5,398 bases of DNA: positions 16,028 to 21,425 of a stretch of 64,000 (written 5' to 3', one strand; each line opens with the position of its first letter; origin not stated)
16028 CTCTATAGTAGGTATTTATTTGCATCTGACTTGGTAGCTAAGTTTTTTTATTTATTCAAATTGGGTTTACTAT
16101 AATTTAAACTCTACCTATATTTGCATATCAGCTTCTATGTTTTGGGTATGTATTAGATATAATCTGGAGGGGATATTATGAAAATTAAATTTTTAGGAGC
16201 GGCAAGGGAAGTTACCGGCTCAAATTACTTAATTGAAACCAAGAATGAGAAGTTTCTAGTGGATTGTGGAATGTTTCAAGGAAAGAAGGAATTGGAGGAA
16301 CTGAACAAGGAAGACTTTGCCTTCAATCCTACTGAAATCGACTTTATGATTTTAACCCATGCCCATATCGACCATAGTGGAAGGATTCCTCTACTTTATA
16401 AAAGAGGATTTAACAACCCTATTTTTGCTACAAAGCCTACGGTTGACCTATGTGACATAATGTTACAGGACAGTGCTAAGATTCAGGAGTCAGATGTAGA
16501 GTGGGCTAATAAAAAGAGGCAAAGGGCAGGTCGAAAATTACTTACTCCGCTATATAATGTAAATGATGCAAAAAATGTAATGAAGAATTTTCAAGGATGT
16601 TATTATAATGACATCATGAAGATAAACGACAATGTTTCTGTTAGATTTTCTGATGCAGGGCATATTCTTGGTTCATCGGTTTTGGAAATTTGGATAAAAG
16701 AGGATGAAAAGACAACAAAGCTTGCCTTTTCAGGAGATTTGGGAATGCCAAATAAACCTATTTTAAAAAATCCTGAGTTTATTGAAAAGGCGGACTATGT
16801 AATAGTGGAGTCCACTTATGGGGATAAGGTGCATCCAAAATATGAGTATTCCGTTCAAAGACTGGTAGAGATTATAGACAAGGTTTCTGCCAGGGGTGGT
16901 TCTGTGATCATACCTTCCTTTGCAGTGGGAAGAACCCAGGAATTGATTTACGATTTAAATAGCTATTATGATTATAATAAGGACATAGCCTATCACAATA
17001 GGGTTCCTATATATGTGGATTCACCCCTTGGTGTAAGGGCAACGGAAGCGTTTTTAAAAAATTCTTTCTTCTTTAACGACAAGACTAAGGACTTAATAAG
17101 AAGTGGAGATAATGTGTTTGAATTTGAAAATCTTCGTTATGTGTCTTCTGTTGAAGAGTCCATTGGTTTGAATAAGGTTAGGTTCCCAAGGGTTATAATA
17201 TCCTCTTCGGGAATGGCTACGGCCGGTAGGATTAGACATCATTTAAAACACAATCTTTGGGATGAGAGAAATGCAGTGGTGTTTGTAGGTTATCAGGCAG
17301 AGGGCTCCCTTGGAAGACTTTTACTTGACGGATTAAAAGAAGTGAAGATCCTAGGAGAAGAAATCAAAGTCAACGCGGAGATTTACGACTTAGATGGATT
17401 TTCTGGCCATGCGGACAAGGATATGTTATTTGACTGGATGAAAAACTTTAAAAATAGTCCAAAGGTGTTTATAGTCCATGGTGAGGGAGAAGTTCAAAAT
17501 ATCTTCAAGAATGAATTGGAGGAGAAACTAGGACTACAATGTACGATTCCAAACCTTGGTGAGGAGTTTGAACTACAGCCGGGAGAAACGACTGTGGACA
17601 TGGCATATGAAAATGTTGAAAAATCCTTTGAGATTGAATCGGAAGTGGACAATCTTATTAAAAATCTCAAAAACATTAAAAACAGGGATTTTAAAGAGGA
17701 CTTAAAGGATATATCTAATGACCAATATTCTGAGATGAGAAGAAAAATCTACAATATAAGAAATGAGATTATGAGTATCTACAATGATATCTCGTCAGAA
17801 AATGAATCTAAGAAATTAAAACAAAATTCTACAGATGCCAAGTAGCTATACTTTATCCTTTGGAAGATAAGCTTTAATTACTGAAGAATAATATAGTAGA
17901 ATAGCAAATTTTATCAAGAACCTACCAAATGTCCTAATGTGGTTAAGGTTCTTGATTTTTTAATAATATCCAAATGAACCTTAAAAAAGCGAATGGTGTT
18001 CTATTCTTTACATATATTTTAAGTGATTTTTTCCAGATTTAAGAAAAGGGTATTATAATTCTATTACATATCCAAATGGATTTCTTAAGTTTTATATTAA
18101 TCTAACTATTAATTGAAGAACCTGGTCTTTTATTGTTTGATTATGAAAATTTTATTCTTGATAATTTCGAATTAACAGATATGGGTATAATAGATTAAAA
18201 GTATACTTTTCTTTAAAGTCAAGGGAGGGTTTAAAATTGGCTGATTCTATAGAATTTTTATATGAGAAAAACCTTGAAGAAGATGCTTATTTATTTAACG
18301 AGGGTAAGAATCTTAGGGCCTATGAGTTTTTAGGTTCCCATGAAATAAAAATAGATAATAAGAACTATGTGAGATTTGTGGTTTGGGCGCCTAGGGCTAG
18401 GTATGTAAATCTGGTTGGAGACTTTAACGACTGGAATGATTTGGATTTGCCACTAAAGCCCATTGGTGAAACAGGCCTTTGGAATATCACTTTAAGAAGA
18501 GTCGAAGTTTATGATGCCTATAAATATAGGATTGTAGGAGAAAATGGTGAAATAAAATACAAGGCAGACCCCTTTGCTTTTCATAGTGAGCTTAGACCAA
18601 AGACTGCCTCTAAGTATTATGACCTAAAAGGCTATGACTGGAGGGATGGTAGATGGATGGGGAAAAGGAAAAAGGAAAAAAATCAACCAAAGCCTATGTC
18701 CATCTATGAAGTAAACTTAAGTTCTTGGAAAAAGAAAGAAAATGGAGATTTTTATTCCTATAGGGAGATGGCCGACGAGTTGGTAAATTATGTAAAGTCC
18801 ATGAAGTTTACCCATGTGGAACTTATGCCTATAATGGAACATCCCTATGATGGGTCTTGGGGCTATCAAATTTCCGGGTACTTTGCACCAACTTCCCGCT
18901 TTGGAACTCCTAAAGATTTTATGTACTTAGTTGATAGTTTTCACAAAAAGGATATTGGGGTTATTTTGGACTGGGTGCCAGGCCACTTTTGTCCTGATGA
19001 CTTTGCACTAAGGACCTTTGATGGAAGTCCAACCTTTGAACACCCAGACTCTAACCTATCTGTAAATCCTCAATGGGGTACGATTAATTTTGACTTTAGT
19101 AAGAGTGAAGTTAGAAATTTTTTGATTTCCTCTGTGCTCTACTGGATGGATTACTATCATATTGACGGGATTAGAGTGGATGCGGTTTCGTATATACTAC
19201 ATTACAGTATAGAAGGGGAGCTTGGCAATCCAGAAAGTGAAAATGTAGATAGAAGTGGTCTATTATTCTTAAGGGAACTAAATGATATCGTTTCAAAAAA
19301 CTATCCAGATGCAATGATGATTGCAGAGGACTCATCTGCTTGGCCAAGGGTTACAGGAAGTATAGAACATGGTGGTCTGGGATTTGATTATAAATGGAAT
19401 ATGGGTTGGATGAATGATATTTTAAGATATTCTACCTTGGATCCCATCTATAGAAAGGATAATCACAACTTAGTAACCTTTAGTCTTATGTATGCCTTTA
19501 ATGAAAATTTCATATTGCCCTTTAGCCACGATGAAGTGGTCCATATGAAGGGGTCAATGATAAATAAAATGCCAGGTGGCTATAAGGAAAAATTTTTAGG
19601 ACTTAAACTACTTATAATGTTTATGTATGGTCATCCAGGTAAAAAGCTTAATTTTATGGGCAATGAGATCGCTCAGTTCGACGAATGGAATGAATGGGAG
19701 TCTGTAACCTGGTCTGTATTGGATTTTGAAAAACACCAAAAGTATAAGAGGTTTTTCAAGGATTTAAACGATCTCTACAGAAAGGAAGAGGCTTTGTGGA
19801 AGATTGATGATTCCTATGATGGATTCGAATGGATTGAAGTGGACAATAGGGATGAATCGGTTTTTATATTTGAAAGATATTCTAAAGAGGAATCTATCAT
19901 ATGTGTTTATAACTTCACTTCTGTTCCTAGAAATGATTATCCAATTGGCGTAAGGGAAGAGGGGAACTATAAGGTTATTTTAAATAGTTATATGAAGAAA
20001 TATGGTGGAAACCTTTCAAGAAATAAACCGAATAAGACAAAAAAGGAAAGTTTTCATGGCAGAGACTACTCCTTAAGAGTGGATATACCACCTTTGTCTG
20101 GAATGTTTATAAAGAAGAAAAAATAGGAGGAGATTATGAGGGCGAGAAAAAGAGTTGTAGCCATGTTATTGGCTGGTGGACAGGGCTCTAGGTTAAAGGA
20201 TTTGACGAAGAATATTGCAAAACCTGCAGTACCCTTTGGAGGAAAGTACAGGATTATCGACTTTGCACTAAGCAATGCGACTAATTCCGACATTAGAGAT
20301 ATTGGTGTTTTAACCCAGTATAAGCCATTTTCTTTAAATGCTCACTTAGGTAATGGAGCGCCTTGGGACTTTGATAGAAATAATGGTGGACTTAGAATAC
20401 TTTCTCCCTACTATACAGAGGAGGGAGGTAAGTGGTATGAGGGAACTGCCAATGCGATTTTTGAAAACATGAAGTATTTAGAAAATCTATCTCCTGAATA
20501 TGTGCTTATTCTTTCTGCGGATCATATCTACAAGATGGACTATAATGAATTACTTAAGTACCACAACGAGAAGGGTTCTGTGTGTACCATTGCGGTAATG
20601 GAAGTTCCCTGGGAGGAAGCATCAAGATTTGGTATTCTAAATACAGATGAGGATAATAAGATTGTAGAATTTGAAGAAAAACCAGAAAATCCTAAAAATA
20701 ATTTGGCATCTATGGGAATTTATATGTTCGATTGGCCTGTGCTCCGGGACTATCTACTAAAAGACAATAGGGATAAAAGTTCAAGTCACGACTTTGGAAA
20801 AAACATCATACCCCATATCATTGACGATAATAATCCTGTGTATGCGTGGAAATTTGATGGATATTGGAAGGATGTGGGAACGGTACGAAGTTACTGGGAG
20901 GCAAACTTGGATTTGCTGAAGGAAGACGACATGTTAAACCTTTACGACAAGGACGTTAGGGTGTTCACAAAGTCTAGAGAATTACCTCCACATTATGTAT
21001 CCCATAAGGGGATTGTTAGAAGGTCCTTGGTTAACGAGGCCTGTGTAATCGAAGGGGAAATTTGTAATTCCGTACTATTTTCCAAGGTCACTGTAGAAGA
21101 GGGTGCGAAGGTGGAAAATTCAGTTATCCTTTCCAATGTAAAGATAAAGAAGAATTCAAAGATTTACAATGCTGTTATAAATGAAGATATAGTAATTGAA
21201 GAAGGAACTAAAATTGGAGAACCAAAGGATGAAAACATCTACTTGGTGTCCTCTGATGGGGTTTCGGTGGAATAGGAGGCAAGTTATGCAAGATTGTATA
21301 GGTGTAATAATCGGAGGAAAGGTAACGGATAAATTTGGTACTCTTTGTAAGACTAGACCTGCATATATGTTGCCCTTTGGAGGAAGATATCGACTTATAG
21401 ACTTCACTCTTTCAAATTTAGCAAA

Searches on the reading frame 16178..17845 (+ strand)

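Call 6: search_protein_families(library=pfam, proteins=[window:16178-17845:+], max_evalue=0.001)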
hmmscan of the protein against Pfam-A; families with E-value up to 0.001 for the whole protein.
window:16178-17845:+ (555 aa): 5 families
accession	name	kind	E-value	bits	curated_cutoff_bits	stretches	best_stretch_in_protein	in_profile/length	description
PF10996.14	Beta-Casp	-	3.4e-38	131.3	27.7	1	253-381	1-119/120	Beta-Casp domain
PF07521.17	RMMBL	-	1.5e-16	60.6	21.6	1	395-458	1-63/63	Zn-dependent metallo-hydrolase RNA specificity domain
PF00753.33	Lactamase_B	-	1e-12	48.8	22.7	1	13-81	5-71/196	Metallo-beta-lactamase superfamily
PF16661.11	Lactamase_B_6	-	2.9e-10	40.3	27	1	18-172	1-150/193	Metallo-beta-lactamase superfamily domain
PF12706.13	Lactamase_B_2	-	1.6e-05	25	27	0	49-90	26-68/200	Beta-lactamase superfamily domain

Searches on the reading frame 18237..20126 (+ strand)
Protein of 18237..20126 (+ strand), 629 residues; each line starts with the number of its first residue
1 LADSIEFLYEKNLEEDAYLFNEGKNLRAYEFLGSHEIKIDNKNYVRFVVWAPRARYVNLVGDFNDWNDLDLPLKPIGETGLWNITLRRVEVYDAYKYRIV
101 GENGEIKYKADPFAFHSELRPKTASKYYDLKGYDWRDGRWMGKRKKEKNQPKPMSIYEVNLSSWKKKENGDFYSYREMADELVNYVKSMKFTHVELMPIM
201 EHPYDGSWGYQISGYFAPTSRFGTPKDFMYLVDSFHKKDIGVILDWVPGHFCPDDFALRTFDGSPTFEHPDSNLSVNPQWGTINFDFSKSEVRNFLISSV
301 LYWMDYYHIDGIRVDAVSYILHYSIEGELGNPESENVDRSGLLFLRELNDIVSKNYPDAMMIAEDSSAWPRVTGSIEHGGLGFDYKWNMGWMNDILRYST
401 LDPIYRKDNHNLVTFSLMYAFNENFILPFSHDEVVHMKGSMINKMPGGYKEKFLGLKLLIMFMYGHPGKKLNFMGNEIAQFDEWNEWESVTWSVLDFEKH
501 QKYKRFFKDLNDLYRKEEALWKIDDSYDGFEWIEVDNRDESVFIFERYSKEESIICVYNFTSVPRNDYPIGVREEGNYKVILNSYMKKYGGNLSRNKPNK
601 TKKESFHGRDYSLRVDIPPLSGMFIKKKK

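Call 6: search_protein_families(library=pfam, proteins=[window:18237-20126:+], max_evalue=0.001)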
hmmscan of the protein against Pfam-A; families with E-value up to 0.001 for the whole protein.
window:18237-20126:+ (629 aa): 3 families
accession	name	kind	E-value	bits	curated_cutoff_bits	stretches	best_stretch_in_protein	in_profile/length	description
PF02806.24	Alpha-amylase_C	-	5.1e-21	75.3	21.2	1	532-627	1-94/95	Alpha amylase, C-terminal all-beta domain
PF00128.31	Alpha-amylase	-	6.8e-19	68.9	22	2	183-252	25-93/446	Alpha amylase, catalytic domain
PF02922.24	CBM_48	-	4.7e-18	65.7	22.4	1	39-114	9-83/83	Carbohydrate-binding module 48 (Isoamylase N-terminal domain)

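Call 75: search_protein_families(library=ncbifam, proteins=[window:18237-20126:+], max_evalue=1e-30)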
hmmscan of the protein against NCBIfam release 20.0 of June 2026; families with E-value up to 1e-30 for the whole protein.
window:18237-20126:+ (629 aa): 7 families
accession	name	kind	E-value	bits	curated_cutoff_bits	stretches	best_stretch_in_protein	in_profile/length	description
NF008967.0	PRK12313.1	equivalog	1.6e-254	846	577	1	11-628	6-628/633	1,4-alpha-glucan branching protein GlgB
NF003811.1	PRK05402.1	equivalog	5.4e-243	808.1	741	1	16-626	2-618/619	1,4-alpha-glucan branching protein GlgB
TIGR01515.1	branching_enzym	equivalog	5.6e-226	751.8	463.95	1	16-624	1-605/607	1,4-alpha-glucan branching enzyme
NF011293.0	PRK14705.1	equivalog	1.6e-181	605.7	2376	1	14-626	605-1221/1224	1,4-alpha-glucan branching enzyme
NF009221.0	PRK12568.1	equivalog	5.9e-178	593.3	1270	1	23-627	133-743/745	1,4-alpha-glucan branching enzyme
NF011294.0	PRK14706.1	equivalog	3.9e-171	570.5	1284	1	27-625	25-622/642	1,4-alpha-glucan branching enzyme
TIGR02402.1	trehalose_TreZ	equivalog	4.3e-44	150.7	538.8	1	45-432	1-349/545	malto-oligosyltrehalose trehalohydrolase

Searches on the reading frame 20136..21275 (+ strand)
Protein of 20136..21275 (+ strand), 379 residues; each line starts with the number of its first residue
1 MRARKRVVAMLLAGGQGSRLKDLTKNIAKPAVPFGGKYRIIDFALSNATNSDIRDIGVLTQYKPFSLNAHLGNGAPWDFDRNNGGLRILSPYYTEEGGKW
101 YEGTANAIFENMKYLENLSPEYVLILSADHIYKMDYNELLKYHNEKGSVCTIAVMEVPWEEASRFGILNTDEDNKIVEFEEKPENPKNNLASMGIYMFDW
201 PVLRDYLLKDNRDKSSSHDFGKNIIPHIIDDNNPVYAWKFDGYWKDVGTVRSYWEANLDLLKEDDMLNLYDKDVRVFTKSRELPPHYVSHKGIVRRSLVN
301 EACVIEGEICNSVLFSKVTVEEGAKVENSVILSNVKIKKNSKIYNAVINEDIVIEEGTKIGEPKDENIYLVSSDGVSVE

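Call 6: search_protein_families(library=pfam, proteins=[window:20136-21275:+], max_evalue=0.001)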
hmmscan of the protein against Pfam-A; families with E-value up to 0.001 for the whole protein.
window:20136-21275:+ (379 aa): 6 families
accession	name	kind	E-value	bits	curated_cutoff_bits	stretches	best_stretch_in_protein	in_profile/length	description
PF00483.29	NTP_transferase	-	1.5e-68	231.5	21.2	1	9-262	2-244/245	Nucleotidyl transferase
PF24894.1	Hexapep_GlmU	-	1.5e-19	70.4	23.3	1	290-378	12-103/104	GlmU-like, C-terminal hexapeptide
PF25084.1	LbH_EIF2B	-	1.3e-07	32.1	54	1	289-360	31-105/105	EIF2B subunit epsilon LbH domain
PF00132.30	Hexapep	-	8.6e-05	22.5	27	0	334-362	1-30/36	Bacterial transferase hexapeptide (six repeats)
PF12804.13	NTP_transf_3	-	0.00017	22.3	27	1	9-150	1-118/160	MobA-like NTP transferase domain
PF25247.1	LbH_GLGC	-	0.00031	21.1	27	0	281-349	1-69/135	GLGC left-handed parallel beta-helix domain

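Call 75: search_protein_families(library=ncbifam, proteins=[window:20136-21275:+], max_evalue=1e-30)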
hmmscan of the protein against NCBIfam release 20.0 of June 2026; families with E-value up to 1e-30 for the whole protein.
window:20136-21275:+ (379 aa): 7 families
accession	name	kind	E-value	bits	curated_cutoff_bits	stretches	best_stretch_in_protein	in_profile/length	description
NF003670.0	PRK05293.1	equivalog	9.8e-177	587.6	470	1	4-375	2-373/382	glucose-1-phosphate adenylyltransferase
TIGR02091.1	glgC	equivalog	5.5e-141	469.8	424.9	1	7-361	1-363/364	glucose-1-phosphate adenylyltransferase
NF001947.0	PRK00725.1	subfamily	5.6e-127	424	470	1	4-377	14-412/426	glucose-1-phosphate adenylyltransferase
NF002023.0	PRK00844.1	subfamily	1.5e-111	373.1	458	1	2-378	2-401/408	glucose-1-phosphate adenylyltransferase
NF002772.0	PRK02862.1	equivalog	2.1e-92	310.1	537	2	5-185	2-181/429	glucose-1-phosphate adenylyltransferase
TIGR02092.1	glgD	equivalog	3.2e-73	246.9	236.6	1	7-361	3-355/370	glucose-1-phosphate adenylyltransferase subunit GlgD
NF052502.1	man1P_GTase_Rv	exception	1.4e-37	129.3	440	1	9-358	3-328/352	mannose-1-phosphate guanylyltransferase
